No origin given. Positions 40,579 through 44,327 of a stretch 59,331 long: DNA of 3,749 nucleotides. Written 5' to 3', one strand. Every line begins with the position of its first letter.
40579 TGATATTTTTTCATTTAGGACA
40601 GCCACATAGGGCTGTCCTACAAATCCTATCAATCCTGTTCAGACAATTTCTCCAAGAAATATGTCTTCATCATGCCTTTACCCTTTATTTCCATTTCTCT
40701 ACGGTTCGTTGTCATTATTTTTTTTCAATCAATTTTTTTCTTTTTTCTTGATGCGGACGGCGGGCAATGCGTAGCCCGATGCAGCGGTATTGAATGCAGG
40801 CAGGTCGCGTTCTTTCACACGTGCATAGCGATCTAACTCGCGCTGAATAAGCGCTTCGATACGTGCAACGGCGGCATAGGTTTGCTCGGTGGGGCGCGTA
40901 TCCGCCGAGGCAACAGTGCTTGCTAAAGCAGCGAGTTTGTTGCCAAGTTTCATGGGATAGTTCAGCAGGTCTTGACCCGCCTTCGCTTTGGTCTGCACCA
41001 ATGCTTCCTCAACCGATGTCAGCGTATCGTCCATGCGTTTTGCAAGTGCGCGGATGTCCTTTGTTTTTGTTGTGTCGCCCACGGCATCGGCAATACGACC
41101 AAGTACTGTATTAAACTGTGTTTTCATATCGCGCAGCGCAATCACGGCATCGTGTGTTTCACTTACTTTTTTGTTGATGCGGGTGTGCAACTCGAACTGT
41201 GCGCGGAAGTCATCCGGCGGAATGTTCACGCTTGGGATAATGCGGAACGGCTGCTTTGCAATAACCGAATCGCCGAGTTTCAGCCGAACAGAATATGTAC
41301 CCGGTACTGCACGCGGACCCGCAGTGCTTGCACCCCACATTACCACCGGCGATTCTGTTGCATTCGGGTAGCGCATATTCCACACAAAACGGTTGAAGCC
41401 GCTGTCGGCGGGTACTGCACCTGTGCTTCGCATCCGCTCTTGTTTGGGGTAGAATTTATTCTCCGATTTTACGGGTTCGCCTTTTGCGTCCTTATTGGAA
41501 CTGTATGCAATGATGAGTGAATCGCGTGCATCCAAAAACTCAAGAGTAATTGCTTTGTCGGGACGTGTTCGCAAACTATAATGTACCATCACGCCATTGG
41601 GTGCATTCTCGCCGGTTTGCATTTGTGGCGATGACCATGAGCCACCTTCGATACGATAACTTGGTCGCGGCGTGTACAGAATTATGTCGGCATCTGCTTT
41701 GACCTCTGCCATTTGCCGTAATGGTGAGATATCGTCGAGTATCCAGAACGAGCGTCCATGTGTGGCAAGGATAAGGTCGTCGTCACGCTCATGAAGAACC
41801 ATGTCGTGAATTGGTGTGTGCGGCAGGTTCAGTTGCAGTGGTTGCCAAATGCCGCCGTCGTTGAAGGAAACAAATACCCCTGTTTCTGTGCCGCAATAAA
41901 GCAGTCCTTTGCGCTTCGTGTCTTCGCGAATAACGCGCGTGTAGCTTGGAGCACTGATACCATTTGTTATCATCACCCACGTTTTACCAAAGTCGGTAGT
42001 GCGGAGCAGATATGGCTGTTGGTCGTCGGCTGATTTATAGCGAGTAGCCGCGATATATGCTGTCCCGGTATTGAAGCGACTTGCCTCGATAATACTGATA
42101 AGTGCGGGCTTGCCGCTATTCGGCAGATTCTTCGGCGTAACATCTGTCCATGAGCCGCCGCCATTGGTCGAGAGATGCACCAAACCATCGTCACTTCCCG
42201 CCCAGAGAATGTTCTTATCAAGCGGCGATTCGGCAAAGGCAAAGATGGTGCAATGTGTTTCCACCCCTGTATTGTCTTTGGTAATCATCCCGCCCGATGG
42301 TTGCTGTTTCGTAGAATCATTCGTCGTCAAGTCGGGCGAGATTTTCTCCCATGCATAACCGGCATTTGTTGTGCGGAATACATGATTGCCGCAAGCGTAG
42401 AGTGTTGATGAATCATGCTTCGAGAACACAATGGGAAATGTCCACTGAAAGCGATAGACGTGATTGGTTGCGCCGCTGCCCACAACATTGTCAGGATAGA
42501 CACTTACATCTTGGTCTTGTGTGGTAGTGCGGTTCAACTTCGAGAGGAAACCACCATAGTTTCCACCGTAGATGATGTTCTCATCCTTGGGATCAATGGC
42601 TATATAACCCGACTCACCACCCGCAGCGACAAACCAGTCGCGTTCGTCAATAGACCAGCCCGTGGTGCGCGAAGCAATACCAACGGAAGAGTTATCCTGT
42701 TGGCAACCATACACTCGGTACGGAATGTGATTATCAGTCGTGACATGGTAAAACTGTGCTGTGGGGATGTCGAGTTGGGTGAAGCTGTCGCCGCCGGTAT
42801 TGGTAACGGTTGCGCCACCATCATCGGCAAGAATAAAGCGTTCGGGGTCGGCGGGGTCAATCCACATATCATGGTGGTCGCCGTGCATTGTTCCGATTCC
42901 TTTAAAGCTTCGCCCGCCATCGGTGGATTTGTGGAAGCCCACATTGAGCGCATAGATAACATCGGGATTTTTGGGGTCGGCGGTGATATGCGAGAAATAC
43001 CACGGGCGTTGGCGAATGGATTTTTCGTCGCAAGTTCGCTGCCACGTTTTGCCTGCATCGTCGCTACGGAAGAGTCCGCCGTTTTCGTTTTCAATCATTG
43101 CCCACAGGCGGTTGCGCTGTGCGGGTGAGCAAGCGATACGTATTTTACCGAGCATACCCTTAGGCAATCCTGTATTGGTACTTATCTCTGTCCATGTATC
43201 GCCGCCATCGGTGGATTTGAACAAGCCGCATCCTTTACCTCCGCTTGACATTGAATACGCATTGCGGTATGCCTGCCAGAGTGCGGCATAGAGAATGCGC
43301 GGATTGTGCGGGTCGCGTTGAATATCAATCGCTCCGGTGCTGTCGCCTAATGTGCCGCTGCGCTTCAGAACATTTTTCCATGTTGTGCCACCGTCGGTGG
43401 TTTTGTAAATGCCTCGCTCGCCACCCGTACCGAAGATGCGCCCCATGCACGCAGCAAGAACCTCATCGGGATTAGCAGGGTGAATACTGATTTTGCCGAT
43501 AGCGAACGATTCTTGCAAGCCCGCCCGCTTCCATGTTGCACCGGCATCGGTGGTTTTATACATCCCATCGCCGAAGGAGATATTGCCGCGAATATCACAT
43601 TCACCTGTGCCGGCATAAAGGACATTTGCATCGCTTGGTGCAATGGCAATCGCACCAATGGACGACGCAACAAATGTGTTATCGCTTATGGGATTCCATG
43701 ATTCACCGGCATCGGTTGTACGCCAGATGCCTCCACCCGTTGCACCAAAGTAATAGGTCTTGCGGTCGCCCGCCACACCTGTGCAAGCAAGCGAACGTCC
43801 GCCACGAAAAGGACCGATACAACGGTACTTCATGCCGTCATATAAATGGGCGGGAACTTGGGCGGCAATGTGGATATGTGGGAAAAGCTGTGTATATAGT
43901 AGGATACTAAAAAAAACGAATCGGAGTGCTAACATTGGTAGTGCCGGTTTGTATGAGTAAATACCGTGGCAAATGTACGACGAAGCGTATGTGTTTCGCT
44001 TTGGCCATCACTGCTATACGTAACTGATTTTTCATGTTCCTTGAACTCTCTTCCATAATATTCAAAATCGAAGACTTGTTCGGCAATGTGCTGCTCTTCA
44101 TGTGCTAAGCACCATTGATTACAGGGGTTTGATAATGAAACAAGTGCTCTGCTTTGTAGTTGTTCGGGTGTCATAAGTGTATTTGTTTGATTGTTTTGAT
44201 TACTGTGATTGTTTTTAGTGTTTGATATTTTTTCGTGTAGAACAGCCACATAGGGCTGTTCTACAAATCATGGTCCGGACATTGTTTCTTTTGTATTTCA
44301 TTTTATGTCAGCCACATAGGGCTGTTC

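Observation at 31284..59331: Same-strand array of ten TPR + class III adenylate cyclase paralogues plus two remnants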

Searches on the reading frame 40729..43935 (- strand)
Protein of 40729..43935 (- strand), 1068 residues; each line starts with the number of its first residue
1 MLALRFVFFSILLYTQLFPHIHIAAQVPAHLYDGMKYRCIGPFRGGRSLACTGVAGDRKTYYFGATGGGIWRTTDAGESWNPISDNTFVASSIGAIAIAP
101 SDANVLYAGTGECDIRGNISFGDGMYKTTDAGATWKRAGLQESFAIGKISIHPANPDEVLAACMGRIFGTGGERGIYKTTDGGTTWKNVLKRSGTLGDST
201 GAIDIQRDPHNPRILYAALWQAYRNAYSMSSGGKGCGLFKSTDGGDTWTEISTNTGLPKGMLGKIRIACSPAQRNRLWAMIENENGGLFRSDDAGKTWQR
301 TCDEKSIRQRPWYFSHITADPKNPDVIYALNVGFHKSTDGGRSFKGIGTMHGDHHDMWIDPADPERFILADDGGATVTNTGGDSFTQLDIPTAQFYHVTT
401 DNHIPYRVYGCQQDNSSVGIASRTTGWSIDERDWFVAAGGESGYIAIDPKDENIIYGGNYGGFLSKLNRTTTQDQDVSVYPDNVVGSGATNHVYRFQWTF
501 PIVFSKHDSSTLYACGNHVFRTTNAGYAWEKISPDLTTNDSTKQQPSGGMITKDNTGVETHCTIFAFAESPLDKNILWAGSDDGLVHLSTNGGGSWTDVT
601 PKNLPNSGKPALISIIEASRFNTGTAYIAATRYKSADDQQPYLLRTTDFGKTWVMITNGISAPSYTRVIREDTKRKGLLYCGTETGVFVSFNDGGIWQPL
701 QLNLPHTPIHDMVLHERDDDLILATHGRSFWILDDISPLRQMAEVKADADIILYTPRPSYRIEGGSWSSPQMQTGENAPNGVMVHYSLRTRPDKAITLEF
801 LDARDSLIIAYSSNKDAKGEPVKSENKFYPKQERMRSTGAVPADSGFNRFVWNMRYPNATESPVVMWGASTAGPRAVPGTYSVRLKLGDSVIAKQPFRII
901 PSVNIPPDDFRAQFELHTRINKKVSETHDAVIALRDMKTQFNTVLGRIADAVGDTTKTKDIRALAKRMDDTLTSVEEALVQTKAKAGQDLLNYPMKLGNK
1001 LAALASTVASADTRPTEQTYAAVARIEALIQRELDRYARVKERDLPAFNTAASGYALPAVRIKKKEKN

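Call 6: search_protein_families(library=pfam, proteins=[window:40729-43935:-], max_evalue=0.001)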
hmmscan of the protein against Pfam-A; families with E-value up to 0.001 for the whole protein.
window:40729-43935:- (1068 aa): 5 families
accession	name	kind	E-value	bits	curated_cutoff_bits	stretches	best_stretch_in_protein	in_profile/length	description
PF15902.12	Sortilin-Vps10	-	2.6e-30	106.1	33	3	70-192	3-115/446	Sortilin, neurotensin receptor 3,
PF14870.12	PSII_BNR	-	9.9e-07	28.7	27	0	236-304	82-143/303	Photosynthesis system II assembly factor YCF48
PF13088.12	BNR_2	-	1.6e-06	28.1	31.4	0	583-654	185-249/277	BNR repeat-like domain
PF02012.26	BNR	-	4.7e-06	26.2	27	0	289-300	1-12/12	BNR/Asp-box repeat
PF15899.11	BNR_6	-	0.0002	21.5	27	0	288-299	1-12/14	BNR-Asp box repeat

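Call 65: search_protein_families(library=ncbifam, proteins=[window:40729-43935:-], max_evalue=0.001)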
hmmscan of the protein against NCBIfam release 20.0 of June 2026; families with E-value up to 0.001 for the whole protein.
window:40729-43935:- (1068 aa): 3 families
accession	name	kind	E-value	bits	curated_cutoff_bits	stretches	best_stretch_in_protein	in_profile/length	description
NF045728.1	glycosyl_F510_1955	equivalog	3.6e-35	121.4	175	3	228-305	109-177/246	F510_1955 family glycosylhydrolase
NF047818.1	LIC11996_lipo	equivalog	4.6e-08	32.6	350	0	613-657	313-358/422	LIC11996 family lipoprotein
NF010237.0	PRK13684.1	equivalog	3.1e-05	23.2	326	0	125-192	111-170/334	photosynthesis system II assembly factor Ycf48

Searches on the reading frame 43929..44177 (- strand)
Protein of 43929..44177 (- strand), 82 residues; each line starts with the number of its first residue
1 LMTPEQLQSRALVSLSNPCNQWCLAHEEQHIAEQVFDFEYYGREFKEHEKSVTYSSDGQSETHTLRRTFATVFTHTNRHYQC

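Call 65: search_protein_families(library=ncbifam, proteins=[window:43929-44177:-], max_evalue=0.001)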
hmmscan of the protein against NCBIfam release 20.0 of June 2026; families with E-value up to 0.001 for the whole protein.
window:43929-44177:- (82 aa): 0 families

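Call 82: search_protein_families(library=pfam, proteins=[window:43929-44177:-], max_evalue=0.0001)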
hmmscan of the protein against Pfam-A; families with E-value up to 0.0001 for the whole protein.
window:43929-44177:- (82 aa): 0 families
